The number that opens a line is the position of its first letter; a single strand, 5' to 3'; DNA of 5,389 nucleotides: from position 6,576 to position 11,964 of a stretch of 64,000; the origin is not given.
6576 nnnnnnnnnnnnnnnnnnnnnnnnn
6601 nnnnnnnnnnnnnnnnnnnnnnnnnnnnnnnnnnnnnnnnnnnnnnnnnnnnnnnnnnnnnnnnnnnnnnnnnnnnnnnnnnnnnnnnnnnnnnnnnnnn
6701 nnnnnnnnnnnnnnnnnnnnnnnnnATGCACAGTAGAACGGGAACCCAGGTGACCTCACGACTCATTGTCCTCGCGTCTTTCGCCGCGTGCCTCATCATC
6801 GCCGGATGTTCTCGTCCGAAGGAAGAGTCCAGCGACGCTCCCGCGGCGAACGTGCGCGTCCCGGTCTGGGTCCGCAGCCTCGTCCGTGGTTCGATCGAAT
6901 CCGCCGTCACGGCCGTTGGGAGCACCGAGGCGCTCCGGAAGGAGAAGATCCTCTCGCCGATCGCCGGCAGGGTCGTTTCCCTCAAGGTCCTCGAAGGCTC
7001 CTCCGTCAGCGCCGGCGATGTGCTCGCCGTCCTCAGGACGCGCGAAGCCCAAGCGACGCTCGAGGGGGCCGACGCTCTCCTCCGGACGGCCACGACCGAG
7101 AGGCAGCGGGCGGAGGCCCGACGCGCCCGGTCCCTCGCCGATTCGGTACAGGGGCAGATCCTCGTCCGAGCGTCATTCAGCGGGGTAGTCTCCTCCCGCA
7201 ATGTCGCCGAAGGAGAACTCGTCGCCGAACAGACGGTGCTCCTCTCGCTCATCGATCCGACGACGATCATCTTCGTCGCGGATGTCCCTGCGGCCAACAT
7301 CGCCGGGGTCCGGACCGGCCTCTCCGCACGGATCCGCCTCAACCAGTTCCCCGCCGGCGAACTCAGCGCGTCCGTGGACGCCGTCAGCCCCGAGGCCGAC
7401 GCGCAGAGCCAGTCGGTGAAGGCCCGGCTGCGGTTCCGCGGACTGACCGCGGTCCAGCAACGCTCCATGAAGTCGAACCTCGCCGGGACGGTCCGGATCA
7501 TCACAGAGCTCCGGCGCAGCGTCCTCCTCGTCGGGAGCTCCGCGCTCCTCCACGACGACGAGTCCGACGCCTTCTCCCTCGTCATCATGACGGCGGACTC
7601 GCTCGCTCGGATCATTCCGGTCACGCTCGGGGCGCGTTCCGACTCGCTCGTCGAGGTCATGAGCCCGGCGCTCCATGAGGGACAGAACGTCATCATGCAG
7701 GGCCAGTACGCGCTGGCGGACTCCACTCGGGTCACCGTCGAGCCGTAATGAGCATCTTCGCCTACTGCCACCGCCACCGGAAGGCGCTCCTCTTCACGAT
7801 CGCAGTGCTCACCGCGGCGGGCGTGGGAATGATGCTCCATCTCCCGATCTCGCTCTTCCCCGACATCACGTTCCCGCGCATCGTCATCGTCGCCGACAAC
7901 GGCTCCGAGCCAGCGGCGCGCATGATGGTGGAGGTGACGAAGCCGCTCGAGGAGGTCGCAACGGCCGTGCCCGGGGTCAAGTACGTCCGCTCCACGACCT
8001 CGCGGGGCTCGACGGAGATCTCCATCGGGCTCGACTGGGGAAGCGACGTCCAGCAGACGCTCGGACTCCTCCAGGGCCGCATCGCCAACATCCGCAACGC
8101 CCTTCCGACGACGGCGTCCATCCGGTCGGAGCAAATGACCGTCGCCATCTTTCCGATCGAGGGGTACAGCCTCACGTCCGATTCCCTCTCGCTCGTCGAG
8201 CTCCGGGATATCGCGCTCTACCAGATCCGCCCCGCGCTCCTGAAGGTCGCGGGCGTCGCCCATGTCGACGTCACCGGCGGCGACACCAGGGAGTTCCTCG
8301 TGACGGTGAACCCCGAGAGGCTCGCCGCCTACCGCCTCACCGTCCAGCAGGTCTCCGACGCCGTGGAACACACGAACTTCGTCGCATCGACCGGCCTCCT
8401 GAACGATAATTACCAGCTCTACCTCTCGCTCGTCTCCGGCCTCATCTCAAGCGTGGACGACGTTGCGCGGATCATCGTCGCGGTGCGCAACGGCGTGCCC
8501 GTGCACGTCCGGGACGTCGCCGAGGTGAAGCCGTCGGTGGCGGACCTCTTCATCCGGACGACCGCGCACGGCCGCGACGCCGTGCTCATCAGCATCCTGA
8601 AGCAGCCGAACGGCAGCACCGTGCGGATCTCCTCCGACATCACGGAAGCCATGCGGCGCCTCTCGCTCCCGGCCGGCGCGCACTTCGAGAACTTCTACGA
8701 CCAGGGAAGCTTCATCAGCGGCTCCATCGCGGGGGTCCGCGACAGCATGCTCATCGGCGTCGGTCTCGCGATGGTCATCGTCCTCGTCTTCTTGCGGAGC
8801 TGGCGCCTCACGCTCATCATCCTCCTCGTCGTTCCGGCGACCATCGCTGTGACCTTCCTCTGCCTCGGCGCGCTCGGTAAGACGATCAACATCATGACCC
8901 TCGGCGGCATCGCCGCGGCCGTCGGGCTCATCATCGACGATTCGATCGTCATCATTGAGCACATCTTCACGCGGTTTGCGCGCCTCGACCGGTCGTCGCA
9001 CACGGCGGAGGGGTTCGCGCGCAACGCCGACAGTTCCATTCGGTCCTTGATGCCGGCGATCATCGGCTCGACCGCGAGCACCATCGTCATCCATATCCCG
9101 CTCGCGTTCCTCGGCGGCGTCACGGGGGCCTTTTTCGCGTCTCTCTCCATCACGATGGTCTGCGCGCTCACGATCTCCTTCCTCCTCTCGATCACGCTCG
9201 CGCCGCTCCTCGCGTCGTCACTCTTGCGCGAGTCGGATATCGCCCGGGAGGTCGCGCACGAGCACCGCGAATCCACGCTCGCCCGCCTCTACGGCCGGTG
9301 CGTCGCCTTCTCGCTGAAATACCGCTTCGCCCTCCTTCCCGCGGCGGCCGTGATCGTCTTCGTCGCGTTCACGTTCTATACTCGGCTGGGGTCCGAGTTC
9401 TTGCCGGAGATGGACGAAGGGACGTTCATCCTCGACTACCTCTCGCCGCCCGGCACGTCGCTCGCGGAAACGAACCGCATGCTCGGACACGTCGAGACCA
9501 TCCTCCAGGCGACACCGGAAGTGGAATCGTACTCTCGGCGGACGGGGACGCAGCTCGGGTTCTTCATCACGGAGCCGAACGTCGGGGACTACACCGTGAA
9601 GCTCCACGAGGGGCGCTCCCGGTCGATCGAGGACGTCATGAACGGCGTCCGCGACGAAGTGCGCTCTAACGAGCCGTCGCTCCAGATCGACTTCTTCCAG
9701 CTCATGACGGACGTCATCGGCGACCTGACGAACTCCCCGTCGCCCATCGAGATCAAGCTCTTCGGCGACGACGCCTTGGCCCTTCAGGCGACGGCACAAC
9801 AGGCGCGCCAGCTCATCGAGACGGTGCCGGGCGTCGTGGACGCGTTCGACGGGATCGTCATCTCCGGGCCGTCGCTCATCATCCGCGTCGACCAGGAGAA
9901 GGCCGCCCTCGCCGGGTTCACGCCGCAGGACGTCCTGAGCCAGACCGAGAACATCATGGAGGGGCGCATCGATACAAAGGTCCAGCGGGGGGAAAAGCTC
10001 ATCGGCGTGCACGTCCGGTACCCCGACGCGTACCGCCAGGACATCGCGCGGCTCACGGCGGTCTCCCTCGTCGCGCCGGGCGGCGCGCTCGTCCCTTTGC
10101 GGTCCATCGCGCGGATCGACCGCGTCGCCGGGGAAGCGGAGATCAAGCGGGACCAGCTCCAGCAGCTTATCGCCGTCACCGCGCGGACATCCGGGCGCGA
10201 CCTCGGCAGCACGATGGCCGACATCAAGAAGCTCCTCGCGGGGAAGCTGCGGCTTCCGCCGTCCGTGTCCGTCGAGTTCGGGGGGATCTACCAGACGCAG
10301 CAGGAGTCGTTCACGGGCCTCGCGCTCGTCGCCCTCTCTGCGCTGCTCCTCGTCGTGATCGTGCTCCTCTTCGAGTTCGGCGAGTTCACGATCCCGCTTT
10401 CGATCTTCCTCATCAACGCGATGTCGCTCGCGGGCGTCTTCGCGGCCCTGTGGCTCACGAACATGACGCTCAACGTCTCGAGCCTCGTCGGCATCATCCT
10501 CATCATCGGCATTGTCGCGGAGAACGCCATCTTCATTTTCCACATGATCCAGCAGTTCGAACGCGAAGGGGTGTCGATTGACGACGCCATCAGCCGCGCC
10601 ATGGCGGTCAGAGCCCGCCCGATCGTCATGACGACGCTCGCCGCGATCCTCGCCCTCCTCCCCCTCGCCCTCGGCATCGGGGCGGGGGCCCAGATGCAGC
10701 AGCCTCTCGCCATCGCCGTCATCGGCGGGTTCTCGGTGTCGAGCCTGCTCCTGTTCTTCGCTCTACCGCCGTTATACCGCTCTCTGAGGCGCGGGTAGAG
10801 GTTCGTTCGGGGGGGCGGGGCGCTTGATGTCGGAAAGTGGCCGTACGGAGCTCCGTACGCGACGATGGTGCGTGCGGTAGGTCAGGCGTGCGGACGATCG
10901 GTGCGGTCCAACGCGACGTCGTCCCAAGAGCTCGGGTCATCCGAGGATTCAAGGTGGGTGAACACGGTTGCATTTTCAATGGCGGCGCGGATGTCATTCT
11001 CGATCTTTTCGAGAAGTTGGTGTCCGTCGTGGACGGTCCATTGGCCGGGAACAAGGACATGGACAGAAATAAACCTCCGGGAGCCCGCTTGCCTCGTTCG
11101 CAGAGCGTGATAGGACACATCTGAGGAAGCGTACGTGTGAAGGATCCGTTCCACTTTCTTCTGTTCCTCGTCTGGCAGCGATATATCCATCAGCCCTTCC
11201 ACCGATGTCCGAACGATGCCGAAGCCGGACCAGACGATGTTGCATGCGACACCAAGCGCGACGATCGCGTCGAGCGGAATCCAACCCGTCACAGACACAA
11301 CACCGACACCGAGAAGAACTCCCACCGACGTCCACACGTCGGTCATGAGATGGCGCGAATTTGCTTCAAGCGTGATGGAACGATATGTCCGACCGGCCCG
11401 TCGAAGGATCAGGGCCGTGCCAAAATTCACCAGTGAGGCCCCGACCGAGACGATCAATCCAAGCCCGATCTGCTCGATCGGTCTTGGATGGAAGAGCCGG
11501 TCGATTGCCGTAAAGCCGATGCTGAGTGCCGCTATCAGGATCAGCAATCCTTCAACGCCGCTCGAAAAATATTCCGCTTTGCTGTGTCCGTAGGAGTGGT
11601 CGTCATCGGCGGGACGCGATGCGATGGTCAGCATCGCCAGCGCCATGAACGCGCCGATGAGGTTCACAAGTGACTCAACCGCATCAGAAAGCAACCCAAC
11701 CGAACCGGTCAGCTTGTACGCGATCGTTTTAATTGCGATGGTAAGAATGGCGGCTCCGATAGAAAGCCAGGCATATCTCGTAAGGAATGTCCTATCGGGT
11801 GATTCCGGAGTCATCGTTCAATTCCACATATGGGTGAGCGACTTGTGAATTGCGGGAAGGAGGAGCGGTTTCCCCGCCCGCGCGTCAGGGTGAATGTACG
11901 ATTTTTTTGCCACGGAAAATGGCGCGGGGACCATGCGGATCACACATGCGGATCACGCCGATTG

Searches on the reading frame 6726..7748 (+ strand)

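Call 82: search_protein_families(library=pfam, proteins=[window:6726-7748:+], max_evalue=0.00001)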
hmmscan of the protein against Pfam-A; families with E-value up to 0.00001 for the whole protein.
window:6726-7748:+ (340 aa): 3 families
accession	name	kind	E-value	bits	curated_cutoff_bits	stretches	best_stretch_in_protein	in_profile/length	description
PF16576.10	HlyD_D23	-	2.2e-21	76.6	30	1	138-237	102-201/214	Barrel-sandwich domain of CusB or HlyD membrane-fusion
PF13437.12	HlyD_3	-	2.6e-21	76.8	22.2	1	147-238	2-94/106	HlyD family secretion protein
PF13533.13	Biotin_lipoyl_2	-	3e-08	33.7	29.8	1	75-103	3-31/32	Biotin-lipoyl like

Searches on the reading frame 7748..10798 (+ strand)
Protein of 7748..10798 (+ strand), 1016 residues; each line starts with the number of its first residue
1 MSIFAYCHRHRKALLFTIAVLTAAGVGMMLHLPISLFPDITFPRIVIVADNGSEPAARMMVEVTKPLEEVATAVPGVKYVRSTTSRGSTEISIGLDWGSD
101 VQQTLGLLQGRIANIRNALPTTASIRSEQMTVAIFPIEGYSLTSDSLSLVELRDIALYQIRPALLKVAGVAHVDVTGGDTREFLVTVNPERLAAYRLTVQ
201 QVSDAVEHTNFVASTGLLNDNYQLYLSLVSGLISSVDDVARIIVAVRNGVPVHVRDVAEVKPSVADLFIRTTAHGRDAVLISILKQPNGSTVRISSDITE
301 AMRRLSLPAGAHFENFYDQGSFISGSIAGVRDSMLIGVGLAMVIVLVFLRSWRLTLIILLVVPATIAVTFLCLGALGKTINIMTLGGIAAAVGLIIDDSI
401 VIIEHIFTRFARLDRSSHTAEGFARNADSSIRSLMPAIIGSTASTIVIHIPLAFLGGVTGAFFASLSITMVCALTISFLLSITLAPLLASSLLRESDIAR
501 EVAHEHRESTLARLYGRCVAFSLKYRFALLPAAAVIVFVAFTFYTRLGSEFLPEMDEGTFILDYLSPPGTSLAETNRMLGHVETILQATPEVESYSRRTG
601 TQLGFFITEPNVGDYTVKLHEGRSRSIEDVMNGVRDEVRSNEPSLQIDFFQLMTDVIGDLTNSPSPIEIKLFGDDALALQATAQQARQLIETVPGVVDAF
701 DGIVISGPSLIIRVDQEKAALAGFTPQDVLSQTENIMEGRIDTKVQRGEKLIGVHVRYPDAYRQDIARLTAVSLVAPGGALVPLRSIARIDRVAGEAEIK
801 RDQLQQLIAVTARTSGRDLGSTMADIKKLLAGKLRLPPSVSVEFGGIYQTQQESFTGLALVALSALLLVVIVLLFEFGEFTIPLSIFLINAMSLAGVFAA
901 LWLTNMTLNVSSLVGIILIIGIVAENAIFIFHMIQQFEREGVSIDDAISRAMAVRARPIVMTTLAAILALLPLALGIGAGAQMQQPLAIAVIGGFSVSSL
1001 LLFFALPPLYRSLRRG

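Call 82: search_protein_families(library=pfam, proteins=[window:7748-10798:+], max_evalue=0.00001)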
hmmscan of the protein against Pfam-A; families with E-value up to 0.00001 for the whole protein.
window:7748-10798:+ (1016 aa): 2 families
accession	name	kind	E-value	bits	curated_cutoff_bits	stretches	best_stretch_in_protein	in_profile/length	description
PF00873.25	ACR_tran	-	1.3e-215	718.8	28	1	9-1013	8-1020/1021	AcrB/AcrD/AcrF family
PF02355.23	SecD_SecF_C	-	1.2e-06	28.5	20.5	0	338-491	42-185/189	Protein export membrane protein SecD/SecF, C-terminal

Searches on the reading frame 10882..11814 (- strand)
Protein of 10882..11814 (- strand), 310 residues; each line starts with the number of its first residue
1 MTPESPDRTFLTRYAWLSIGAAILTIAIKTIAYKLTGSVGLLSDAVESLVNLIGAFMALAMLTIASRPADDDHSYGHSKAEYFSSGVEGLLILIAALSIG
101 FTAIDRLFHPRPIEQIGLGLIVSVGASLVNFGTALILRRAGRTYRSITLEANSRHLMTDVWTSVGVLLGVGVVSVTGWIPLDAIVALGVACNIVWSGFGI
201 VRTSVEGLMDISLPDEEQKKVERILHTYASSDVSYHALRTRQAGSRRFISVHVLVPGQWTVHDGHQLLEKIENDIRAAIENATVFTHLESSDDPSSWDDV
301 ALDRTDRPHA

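Call 83: search_protein_families(library=pfam, proteins=[window:10882-11814:-], max_evalue=0.00001)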
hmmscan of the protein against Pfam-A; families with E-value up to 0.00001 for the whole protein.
window:10882-11814:- (310 aa): 2 families
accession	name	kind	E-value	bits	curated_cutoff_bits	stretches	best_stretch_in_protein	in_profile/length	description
PF01545.26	Cation_efflux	-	4.9e-42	144.4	26.6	1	16-209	2-198/198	Cation efflux family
PF16916.11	ZT_dimer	-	1.5e-20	73.4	26.7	1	213-290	1-77/78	Dimerisation domain of Zinc Transporter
